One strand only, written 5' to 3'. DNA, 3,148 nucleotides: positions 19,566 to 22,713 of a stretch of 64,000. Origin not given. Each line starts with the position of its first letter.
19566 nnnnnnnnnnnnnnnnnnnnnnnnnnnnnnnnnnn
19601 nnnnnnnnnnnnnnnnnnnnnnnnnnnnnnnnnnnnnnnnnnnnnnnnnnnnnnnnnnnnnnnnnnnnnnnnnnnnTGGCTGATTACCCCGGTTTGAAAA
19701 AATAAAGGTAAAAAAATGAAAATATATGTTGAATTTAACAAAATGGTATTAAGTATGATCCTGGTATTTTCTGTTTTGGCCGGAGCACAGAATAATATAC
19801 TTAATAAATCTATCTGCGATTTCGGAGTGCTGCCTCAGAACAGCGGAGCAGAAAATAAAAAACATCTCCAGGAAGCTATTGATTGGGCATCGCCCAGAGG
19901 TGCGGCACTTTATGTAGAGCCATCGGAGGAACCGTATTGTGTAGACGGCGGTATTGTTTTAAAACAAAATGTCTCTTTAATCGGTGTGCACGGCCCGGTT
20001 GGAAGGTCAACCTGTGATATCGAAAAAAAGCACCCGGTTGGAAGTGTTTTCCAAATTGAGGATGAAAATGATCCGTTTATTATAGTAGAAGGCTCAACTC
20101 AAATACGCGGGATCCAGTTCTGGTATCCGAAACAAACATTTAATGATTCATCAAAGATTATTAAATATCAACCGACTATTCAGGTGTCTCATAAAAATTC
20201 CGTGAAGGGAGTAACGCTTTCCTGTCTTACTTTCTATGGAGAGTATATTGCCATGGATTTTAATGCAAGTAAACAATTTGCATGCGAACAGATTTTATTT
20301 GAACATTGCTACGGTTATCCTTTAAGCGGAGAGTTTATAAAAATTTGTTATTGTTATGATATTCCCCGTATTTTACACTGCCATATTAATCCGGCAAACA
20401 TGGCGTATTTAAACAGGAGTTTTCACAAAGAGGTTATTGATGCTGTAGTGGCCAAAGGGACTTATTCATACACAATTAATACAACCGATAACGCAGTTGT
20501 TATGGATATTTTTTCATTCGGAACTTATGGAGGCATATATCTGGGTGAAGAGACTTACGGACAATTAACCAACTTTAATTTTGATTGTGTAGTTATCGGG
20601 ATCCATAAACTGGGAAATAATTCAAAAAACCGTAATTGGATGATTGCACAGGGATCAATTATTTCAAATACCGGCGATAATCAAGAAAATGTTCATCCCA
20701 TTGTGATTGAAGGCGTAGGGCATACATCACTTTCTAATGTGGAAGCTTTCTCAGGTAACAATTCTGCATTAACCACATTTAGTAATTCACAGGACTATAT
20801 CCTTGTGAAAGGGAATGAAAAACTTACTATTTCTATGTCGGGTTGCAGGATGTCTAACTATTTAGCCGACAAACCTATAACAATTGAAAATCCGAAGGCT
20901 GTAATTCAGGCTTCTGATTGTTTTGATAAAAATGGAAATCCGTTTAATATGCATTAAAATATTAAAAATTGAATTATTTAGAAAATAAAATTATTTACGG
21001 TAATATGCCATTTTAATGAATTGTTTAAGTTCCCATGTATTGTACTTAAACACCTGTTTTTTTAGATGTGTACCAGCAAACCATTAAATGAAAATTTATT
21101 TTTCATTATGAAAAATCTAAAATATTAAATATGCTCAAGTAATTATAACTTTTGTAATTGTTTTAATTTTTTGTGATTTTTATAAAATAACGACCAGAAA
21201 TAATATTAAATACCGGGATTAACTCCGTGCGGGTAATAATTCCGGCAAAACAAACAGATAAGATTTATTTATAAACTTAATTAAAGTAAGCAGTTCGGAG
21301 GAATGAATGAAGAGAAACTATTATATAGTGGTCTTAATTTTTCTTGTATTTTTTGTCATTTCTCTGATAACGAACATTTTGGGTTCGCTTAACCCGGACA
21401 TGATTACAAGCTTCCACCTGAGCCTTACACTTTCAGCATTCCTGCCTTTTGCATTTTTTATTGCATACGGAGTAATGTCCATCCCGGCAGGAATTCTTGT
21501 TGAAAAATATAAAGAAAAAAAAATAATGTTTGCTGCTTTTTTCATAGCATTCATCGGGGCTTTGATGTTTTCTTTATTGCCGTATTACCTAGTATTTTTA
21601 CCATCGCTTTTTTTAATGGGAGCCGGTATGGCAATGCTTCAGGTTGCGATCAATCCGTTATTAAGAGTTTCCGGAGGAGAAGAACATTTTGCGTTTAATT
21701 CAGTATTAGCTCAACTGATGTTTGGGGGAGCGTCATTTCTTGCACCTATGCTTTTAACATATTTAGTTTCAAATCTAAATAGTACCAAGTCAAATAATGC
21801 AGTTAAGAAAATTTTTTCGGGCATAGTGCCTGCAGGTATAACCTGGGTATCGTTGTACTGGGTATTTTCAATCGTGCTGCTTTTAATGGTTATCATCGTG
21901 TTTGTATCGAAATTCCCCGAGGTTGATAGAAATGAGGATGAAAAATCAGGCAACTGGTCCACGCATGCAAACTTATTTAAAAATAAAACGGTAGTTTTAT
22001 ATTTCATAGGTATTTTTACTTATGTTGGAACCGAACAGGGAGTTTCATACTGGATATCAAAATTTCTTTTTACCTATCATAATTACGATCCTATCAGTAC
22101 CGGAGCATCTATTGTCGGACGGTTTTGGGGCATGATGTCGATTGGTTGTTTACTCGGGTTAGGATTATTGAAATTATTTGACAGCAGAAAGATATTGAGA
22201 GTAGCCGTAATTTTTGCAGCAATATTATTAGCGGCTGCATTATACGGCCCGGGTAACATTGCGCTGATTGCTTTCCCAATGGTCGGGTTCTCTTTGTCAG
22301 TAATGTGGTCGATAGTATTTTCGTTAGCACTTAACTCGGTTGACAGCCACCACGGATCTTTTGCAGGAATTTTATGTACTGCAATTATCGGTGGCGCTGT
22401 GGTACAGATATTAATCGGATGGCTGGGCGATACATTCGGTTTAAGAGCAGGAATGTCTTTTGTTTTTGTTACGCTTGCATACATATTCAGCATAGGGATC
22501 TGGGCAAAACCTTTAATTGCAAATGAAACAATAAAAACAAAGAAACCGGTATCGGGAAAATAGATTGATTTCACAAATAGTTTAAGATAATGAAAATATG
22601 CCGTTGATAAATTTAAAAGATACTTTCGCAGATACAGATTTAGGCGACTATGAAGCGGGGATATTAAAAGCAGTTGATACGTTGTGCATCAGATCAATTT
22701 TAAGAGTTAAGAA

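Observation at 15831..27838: Periplasmic 3-keto-glycoside route plus mannoside catabolism in one island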

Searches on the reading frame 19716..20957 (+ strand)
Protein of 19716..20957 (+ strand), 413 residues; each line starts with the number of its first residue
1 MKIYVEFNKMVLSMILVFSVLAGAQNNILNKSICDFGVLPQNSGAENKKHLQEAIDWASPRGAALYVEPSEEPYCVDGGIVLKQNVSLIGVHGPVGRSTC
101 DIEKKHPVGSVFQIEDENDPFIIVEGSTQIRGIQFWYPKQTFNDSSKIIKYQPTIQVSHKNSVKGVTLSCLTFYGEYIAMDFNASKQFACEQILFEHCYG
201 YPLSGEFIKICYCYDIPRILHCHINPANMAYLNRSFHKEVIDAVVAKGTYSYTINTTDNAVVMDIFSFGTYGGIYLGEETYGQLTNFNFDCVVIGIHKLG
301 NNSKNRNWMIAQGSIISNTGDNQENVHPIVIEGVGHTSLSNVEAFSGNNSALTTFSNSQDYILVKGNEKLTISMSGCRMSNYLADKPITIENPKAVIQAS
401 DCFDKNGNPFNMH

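Call 4: search_protein_families(library=pfam, proteins=[window:19716-20957:+])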
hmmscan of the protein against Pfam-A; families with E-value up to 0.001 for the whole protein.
window:19716-20957:+ (413 aa): 0 families

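Call 9: search_solved_structures(query=window:19716-20957:+, max_evalue=1, show_alignments=2)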
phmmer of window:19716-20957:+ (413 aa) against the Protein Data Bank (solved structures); distinct sequences matched with E-value up to 1: 1.
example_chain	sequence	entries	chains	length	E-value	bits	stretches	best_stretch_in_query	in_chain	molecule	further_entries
6sjd_B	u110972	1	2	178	0.88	11.7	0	321-391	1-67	Probable ribonuclease ZC3H12B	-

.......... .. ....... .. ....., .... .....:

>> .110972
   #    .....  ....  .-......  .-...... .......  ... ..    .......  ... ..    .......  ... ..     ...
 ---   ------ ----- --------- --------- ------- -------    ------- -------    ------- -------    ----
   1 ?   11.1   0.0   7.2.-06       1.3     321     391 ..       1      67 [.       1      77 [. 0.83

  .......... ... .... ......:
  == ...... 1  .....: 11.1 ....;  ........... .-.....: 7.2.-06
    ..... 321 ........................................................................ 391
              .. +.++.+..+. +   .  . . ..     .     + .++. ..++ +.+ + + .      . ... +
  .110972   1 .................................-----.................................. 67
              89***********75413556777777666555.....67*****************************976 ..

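Call 11: search_protein_families(library=ncbifam, proteins=[window:19716-20957:+], max_evalue=0.001)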
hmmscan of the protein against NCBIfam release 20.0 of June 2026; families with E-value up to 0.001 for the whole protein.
window:19716-20957:+ (413 aa): 0 families

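Call 21: find_homologous_proteins(query=window:19716-20957:+, max_evalue=0.001)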
Query window:19716-20957:+ (413 aa): 2605 proteins with E <= 0.001 among 4445 candidates; the best 120 are listed.
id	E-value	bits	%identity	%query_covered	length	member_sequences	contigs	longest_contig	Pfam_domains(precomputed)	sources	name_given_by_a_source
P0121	6.8e-257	870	92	100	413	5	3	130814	-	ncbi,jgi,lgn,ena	-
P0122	1.3e-235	800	82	100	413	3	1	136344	-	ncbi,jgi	-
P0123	2.2e-229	780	82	98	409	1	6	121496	-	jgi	jgi:hypothetical protein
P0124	2.2e-211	720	75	99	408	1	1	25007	-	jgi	jgi:hypothetical protein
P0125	4.9e-211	719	77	98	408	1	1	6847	-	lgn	-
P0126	4.8e-210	716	75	98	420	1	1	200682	-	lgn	-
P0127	4.5e-209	713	74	99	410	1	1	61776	-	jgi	jgi:hypothetical protein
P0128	2.2e-208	710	74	97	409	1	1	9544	-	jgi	jgi:hypothetical protein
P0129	3.7e-208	710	80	93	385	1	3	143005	-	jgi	jgi:hypothetical protein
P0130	5.9e-208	709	80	93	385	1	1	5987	-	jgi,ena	-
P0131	1.2e-206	705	75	99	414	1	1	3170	-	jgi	jgi:hypothetical protein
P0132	1.2e-206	705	75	97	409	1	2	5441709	-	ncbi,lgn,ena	-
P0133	4.1e-206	703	72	100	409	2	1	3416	-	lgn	-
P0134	7.3e-205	699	75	95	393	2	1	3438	-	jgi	-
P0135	2.9e-204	697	74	98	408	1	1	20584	-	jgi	jgi:hypothetical protein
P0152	4.9e-197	673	72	96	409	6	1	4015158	-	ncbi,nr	ncbi:MAG: hypothetical protein KF816_03470 [Melioribacteraceae bacterium]|nr:hypothetical protein [M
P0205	1.8e-177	608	64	96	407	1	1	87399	-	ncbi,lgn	ncbi:MAG TPA: hypothetical protein VF773_22515 [Verrucomicrobiae bacterium]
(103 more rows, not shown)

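Call 23: find_encoding_contigs(protein=P0121, flank=10000, max_places=2)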
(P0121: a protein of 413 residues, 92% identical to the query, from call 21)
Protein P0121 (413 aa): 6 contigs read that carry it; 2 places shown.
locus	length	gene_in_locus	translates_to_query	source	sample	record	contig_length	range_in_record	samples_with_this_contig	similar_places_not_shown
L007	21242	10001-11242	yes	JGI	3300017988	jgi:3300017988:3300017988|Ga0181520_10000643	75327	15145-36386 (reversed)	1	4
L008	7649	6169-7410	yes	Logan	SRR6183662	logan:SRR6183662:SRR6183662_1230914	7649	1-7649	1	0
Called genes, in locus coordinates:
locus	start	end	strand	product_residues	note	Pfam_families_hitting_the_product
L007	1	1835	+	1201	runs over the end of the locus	PF00754:F5_F8_type_C, PF22633:F5_F8_type_C_2, PF02837:Glyco_hydro_2_N (weak), PF22666:Glyco_hydro_2_N2, PF00703:Glyco_hydro_2, PF17753:Ig_mannosidase (weak), PF18368:Ig_GlcNase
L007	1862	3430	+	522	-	-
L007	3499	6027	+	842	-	-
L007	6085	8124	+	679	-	PF01120:Alpha_L_fucos (weak), PF14871:GHL6 (weak), PF08532:Glyco_hydro_42M (weak)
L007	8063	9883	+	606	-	PF01229:Glyco_hydro_39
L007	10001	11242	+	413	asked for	-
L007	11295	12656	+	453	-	PF12979:DUF3863, PF12980:DUF3864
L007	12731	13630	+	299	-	PF20434:BD-FAE, PF07859:Abhydrolase_3, PF00326:Peptidase_S9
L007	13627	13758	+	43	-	-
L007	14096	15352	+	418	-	PF07690:MFS_1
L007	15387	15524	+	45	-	-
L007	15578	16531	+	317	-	PF00294:PfkB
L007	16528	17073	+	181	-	PF07385:Lyx_isomer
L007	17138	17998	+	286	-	PF00480:ROK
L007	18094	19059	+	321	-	PF01380:SIS (faint)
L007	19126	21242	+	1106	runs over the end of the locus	PF01074:Glyco_hydro_38N, PF09261:Alpha-mann_mid (weak), PF07748:Glyco_hydro_38C (weak), PF17677:Glyco_hydro38C2 (weak)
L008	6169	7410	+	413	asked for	-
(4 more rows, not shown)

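Call 24: find_encoding_contigs(protein=P0152, flank=10000, max_places=1)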
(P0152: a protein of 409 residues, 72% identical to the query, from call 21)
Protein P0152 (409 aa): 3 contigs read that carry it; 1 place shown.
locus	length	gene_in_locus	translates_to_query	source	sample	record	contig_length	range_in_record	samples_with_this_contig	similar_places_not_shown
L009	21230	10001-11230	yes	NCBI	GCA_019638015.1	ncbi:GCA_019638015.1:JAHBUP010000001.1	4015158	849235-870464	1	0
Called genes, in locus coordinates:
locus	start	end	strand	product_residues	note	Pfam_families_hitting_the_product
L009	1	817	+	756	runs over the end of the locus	PF17678:Glyco_hydro_92N, PF07971:Glyco_hydro_92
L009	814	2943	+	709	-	PF22842:Pel9A-like_beta_helix (weak), PF13229:Beta_helix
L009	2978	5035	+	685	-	PF01055:Glyco_hydro_31_2nd, PF02065:Melibiase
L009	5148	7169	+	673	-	PF01120:Alpha_L_fucos (weak), PF14871:GHL6 (weak), PF08532:Glyco_hydro_42M (faint)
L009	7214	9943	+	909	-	PF22666:Glyco_hydro_2_N2, PF02837:Glyco_hydro_2_N (weak), PF00703:Glyco_hydro_2, PF17753:Ig_mannosidase (faint), PF18368:Ig_GlcNase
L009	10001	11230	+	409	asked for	-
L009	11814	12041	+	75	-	-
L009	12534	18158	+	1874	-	PF00989:PAS, PF08448:PAS_4, PF08447:PAS_3, PF00989:PAS, PF08448:PAS_4, PF08448:PAS_4, PF13426:PAS_9, PF08447:PAS_3, +12 more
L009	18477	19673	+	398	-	-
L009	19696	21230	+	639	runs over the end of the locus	PF16586:DUF5060, PF13204:Apiosidase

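Call 25: find_encoding_contigs(protein=P0205, flank=10000, max_places=1)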
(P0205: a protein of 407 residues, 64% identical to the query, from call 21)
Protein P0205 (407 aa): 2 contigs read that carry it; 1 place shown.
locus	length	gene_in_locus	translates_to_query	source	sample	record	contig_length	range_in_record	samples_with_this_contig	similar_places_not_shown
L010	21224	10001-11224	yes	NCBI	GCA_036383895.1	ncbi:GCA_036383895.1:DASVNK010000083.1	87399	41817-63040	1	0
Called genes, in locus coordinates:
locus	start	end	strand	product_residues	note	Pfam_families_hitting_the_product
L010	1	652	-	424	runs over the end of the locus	PF07686:V-set (faint), PF06832:BiPBP_C (faint), PF00047:ig (faint), PF07679:I-set (weak), PF13927:Ig_3 (weak), PF07679:I-set, PF13895:Ig_2 (weak), PF13927:Ig_3, +1 more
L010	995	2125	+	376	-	PF01025:GrpE (weak)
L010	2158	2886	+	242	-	PF00005:ABC_tran, PF13304:AAA_21 (weak)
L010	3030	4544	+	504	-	-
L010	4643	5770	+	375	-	PF08240:ADH_N, PF16912:Glu_dehyd_C, PF00107:ADH_zinc_N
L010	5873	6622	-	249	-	-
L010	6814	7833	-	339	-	PF00814:TsaD, PF22521:HypF_C_2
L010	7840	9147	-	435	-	PF22694:CtpB_N-like (weak), PF00595:PDZ, PF13180:PDZ_2, PF17820:PDZ_6, PF03572:Peptidase_S41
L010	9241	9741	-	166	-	PF13432:TPR_16 (faint), PF07719:TPR_2 (faint), PF00515:TPR_1 (faint), PF13181:TPR_8 (faint), PF13428:TPR_14 (faint), PF14559:TPR_19 (faint)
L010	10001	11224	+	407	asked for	-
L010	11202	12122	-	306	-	-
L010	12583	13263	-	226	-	PF00106:adh_short, PF01370:Epimerase, PF08659:KR, PF13561:adh_short_C2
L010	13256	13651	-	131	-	-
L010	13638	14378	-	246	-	PF00535:Glycos_transf_2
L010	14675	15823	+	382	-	PF10604:Polyketide_cyc2, PF03364:Polyketide_cyc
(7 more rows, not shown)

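Call 41: predict_structure(alignment_id=A1)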
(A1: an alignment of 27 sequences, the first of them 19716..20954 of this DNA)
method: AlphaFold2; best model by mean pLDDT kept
length: 413 residues; sequences in the alignment: 27
mean_pLDDT: 84.7   pTM: 0.81
mean pLDDT of the five models: 84.7, 82.4, 78.8, 72.5, 57.4
residues with pLDDT >= 90: 200; 70-90: 152; 50-70: 55; < 50: 6
segments of 3 or more residues with pLDDT < 50: 97-100
pLDDT, mean of each block of 10 residues (from residue 1): 73 84 62 96 97 97 93 93 95 60 71 91 93 87 78 91 91 63 90 87 79 84 68 63 74 88 81 84 90 88 72 90 91 92 82 83 93 94 95 95 94 87
secondary structure, 60 per line:
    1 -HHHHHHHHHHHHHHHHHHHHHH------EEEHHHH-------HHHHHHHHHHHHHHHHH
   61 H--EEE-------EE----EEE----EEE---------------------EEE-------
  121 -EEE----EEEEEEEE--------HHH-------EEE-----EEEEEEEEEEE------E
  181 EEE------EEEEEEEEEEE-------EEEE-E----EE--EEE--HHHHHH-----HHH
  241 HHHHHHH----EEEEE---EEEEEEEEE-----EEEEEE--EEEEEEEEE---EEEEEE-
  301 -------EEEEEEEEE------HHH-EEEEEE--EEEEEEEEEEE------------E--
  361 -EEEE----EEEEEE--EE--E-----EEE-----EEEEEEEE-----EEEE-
elements in order: H2-23 E30-32 H33-36 H44-61 E64-66 E80-82 E87-89 E111-113 E122-124 E129-136 E155-157 E163-173 E180-183 E190-200 E208-211 E222-224 H227-232 H238-247 E252-256 E260-268 E274-279 E282-290 E294-299 E308-316 E327-332 E335-345 E362-365 E370-375 E388-390 E396-403 E409-412

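Call 44: search_protein_representatives(protein=window:19716-20954:+)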
Query: 413 residues. Proteins with E-value up to 0.001 (for the whole library): 324; up to 1e-10: 144; up to 1e-30: 41. The best 150 are listed.
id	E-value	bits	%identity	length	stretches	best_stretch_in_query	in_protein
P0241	3.0e-133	461.2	53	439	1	24-408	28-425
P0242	1.5e-118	412.7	62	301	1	111-410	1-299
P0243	7.4e-117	407.2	51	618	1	31-412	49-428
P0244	4.7e-100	351.9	63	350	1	28-277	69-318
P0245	2.5e-91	323.1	47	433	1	32-411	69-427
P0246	2.5e-86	306.6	58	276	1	30-282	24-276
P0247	9.7e-83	294.8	57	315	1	177-411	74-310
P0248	4.7e-79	282.7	66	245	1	125-300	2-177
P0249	1.5e-72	261.3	60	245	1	30-219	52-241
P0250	1.0e-63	232.2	54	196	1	220-411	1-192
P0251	6.1e-62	226.3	61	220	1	232-391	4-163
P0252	1.4e-55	205.4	70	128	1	174-301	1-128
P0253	3.1e-53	197.7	58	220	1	31-188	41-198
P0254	3.8e-53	197.4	69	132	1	106-231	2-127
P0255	4.8e-53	197.0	60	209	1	251-406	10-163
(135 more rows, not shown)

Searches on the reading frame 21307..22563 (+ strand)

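Call 4: search_protein_families(library=pfam, proteins=[window:21307-22563:+])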
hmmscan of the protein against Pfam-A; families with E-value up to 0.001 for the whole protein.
window:21307-22563:+ (418 aa): 1 family
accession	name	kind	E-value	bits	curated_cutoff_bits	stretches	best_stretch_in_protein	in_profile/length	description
PF07690.21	MFS_1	-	3.2e-30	105.7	33.4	1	11-356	1-335/347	Major Facilitator Superfamily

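Call 11: search_protein_families(library=ncbifam, proteins=[window:21307-22563:+], max_evalue=0.001)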
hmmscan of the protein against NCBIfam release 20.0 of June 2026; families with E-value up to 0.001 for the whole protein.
window:21307-22563:+ (418 aa): 7 families
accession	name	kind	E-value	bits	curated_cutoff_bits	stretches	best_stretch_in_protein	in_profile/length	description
TIGR01272.1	gluP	subfamily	7.1e-38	130.8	202.55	1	89-393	5-307/310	glucose/galactose MFS transporter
TIGR00885.1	fucP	equivalog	6.1e-26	91.6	280.4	1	9-378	6-383/410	L-fucose:H+ symporter permease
NF046060.1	NagP_SO3503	equivalog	4.8e-22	78.5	625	1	7-395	7-411/423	N-acetylglucosamine MFS transporter NagP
NF007524.0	PRK10133.1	equivalog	1.4e-21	76.9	427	1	6-385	24-416/438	L-fucose:H+ symporter permease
NF002982.0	PRK03699.1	equivalog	8.2e-13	48.2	221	1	174-399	156-379/395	MFS transporter TsgA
TIGR00893.1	2A0114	subfamily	4.8e-05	22.5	395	1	48-397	36-394/399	D-galactonate transporter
TIGR00880.1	2_A_01_02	superfamily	0.00073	19.7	131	1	50-154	3-111/141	multidrug resistance protein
